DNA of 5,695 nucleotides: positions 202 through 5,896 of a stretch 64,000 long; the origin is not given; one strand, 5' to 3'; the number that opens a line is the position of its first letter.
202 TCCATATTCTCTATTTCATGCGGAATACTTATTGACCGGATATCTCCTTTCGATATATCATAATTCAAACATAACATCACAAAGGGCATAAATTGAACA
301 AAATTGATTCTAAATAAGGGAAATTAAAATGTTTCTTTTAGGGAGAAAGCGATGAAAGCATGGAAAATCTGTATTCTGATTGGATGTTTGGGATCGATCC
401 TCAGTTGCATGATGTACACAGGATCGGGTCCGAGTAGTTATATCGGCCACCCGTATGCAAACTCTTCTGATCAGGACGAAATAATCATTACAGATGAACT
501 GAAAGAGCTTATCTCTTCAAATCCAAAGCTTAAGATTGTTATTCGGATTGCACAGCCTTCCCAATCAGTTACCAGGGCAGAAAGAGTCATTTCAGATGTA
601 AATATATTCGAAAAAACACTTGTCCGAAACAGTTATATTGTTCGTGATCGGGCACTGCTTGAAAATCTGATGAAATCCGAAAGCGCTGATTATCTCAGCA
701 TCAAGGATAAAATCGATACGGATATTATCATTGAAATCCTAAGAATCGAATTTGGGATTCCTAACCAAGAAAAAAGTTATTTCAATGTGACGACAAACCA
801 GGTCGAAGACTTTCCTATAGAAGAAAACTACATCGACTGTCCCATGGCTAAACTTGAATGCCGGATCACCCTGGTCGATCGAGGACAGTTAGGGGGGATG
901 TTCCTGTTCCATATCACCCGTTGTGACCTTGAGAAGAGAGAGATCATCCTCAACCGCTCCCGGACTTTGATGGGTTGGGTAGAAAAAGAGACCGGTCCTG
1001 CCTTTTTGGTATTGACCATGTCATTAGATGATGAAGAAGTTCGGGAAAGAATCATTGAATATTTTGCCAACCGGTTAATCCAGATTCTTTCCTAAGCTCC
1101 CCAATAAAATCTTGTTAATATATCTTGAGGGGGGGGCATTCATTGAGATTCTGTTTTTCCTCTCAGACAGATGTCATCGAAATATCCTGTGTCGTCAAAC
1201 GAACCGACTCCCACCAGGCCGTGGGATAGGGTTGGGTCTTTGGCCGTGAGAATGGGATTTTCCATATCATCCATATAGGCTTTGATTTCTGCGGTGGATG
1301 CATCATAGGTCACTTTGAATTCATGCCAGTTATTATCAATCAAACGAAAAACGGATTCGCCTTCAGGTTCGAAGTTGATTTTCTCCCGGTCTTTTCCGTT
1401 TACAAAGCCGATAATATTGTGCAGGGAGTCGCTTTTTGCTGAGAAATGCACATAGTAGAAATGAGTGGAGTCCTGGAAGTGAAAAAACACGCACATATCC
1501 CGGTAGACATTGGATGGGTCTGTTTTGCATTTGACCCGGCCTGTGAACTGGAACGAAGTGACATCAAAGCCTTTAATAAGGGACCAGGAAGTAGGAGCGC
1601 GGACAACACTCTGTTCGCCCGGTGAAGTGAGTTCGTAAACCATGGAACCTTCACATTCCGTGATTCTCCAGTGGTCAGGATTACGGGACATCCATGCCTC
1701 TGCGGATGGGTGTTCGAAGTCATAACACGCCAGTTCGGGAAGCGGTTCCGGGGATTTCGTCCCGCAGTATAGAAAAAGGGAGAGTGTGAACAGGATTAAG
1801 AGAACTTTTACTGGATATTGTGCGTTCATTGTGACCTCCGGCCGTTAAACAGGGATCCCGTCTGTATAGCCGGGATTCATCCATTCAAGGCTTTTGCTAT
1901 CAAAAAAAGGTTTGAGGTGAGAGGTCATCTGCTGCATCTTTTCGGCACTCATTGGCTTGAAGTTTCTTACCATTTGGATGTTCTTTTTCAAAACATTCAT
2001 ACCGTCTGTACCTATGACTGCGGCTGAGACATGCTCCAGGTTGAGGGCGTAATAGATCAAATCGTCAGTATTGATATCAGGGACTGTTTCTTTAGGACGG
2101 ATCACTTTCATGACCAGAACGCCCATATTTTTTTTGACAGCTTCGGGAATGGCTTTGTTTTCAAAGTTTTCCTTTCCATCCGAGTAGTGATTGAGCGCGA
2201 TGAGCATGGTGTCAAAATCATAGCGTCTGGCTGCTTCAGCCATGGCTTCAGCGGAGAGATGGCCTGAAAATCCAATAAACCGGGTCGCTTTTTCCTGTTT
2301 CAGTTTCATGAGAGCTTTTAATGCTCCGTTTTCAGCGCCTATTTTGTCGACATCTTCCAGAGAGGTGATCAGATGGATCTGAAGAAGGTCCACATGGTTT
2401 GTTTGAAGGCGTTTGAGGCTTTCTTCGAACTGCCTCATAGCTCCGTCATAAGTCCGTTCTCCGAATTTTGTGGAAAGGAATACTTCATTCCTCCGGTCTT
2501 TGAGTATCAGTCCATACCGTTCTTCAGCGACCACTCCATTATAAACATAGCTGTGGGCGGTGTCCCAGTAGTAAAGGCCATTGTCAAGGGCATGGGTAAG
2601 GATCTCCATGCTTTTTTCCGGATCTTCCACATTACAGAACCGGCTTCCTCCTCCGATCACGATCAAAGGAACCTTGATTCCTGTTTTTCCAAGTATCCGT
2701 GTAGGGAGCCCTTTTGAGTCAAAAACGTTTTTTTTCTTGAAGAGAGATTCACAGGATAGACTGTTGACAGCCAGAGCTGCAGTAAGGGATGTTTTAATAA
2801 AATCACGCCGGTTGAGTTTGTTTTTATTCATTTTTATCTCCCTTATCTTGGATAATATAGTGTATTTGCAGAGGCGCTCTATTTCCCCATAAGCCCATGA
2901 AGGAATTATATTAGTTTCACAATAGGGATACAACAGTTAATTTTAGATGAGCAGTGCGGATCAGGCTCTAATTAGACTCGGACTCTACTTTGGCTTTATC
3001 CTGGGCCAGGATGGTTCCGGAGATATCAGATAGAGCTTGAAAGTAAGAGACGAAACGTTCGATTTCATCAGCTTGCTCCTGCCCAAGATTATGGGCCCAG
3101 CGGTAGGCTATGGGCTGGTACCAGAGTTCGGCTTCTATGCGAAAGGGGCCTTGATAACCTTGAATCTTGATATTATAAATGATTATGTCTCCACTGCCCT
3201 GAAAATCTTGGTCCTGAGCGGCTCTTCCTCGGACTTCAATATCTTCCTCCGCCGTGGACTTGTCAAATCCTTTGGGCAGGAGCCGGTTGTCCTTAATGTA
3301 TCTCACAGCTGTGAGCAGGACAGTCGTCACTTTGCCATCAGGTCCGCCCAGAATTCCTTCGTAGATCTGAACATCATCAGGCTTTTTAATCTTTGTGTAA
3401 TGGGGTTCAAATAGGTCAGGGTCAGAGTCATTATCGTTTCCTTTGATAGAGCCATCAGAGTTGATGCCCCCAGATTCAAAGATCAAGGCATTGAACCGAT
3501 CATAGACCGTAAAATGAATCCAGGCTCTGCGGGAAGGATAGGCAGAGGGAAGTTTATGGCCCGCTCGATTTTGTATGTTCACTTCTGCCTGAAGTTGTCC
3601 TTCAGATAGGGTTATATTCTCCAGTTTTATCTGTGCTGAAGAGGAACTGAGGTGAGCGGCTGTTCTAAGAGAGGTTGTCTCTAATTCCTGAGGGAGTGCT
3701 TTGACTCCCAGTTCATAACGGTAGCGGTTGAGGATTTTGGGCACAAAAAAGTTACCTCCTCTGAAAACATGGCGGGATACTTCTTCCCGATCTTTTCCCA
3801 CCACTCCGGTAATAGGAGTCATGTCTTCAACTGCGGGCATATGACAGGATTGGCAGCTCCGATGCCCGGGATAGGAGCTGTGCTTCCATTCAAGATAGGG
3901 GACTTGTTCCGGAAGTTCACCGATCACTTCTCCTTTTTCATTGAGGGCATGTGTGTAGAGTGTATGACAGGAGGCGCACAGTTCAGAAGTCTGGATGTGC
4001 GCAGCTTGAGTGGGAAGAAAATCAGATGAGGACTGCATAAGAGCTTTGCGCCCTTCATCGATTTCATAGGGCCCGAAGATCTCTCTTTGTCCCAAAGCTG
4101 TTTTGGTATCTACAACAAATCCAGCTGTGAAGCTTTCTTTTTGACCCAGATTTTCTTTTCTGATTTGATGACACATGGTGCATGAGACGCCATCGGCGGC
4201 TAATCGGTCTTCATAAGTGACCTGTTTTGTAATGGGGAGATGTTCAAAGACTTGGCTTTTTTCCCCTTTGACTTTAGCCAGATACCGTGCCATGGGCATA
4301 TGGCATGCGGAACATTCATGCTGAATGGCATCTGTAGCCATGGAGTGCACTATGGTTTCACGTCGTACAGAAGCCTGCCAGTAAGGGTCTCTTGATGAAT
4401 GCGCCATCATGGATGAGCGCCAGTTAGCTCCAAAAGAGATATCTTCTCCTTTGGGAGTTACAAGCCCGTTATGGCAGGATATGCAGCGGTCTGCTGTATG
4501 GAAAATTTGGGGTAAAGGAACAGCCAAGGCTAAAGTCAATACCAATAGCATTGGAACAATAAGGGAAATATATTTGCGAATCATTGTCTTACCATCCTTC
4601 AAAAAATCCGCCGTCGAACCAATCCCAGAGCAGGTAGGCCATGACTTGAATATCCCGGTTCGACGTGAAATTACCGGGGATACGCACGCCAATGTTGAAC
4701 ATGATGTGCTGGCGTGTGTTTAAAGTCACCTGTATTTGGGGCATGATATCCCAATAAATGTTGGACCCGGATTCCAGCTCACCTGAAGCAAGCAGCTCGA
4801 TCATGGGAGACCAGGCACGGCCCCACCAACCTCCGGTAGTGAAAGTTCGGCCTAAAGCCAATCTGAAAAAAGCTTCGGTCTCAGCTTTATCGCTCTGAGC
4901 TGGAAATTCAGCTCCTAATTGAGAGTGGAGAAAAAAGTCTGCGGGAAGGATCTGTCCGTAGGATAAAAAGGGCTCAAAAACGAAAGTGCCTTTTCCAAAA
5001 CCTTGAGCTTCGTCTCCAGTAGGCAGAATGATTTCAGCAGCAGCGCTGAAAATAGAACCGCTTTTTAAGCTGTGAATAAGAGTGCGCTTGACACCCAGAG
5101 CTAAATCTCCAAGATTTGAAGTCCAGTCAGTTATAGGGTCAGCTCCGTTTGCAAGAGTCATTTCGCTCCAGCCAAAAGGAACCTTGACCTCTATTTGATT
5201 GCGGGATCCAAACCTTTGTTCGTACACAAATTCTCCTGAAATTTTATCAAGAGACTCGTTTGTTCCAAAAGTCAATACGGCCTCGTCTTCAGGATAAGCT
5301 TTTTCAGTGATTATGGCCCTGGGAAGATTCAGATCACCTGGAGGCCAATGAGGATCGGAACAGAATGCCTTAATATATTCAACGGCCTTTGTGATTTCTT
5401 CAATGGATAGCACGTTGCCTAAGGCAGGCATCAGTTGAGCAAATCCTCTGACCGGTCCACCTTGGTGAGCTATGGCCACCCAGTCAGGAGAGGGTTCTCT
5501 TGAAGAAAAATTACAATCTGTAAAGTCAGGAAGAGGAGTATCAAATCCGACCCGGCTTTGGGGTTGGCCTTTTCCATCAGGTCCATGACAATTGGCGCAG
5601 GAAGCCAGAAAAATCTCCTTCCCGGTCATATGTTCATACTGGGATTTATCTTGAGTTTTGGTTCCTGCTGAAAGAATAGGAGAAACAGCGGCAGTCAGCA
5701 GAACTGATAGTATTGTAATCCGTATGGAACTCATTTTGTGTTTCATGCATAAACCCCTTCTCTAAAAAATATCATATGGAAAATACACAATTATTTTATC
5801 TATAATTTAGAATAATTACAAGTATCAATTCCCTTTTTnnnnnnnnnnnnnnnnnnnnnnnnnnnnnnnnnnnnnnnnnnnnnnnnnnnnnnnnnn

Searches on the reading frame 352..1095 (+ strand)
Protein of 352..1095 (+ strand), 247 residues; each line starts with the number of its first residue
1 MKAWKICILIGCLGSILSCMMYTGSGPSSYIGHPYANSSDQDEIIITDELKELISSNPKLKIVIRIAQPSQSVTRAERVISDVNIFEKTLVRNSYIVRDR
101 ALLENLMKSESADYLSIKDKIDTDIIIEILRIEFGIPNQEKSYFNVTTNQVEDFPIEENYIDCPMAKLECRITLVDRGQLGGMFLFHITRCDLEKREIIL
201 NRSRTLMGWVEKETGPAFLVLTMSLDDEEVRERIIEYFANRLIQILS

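Call 13: search_protein_families(library=pfam, proteins=[window:352-1095:+])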
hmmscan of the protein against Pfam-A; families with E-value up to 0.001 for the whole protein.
window:352-1095:+ (247 aa): 0 families

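Call 74: find_encoding_contigs(protein=window:352-1095:+, flank=10000, max_places=3)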
Protein window:352-1095:+ (247 aa): 8 contigs read that carry it; 3 places shown.
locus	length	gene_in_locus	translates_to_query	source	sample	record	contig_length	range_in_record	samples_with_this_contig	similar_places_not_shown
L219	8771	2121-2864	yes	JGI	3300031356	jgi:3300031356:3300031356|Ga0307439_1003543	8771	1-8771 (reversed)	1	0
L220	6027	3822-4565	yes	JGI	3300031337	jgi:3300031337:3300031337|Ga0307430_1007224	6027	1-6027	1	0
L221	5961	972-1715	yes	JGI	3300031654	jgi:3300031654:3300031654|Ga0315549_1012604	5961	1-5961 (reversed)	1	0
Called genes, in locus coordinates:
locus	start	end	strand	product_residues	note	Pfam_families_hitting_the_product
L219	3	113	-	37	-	?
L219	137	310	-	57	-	-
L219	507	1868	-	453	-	PF01566:Nramp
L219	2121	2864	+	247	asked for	-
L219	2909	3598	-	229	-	-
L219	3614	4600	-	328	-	PF00248:Aldo_ket_red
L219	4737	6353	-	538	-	PF22113:Mtrc-MtrF_II-IV_dom (faint)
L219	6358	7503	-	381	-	PF00034:Cytochrom_C (weak), PF13442:Cytochrome_CBB3, PF13557:Phenol_MetA_deg (weak)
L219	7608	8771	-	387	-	?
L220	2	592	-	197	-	?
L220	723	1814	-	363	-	PF17170:DUF5128 (weak)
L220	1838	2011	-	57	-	-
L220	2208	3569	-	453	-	PF01566:Nramp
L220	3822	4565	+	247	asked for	-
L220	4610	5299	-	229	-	-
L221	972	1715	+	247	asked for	-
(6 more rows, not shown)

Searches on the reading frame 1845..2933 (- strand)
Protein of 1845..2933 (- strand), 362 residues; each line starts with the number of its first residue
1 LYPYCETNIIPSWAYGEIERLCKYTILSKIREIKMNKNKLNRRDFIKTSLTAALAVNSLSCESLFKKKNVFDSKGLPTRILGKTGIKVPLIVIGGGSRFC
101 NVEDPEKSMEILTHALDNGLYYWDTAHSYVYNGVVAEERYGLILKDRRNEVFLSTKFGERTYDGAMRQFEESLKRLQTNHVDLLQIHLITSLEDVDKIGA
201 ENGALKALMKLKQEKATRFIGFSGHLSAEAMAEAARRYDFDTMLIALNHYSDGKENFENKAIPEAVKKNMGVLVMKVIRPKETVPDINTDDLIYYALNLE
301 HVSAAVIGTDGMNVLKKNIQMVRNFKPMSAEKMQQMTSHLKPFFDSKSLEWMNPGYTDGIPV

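Call 13: search_protein_families(library=pfam, proteins=[window:1845-2933:-])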
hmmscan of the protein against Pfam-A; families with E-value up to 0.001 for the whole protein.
window:1845-2933:- (362 aa): 1 family
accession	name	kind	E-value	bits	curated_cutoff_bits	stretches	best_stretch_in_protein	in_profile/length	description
PF00248.27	Aldo_ket_red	-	3.5e-23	82.5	24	1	102-277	15-191/291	Aldo/keto reductase family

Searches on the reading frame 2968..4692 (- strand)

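Call 13: search_protein_families(library=pfam, proteins=[window:2968-4692:-])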
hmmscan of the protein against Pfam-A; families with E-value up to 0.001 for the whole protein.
window:2968-4692:- (574 aa): 3 families
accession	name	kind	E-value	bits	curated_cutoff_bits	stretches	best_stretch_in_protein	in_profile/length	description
PF22113.1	Mtrc-MtrF_II-IV_dom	-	6.3e-08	32.8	30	1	67-186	28-137/176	Outer membrane cytochrome MtrC/MtrF-like, domains II/IV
PF14522.11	Cytochrome_C7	-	0.00041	20.6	24.8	0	230-285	6-49/67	Cytochrome c7 and related cytochrome c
PF14537.11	Cytochrom_c3_2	-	0.00064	20.6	25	0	120-180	22-69/79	Cytochrome c3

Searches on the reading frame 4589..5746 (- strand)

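Call 13: search_protein_families(library=pfam, proteins=[window:4589-5746:-])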
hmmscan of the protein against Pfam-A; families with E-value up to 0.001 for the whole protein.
window:4589-5746:- (385 aa): 3 families
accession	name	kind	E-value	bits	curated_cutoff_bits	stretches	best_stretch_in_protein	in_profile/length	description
PF13442.11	Cytochrome_CBB3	-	8.9e-08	32.8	27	1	40-125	4-68/68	Cytochrome C oxidase, cbb3-type, subunit III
PF00034.26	Cytochrom_C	-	8.5e-07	30.6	21.3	1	41-126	3-87/90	Cytochrome c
PF13557.12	Phenol_MetA_deg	-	3.9e-06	27.5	22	1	185-307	42-173/242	Putative MetA-pathway of phenol degradation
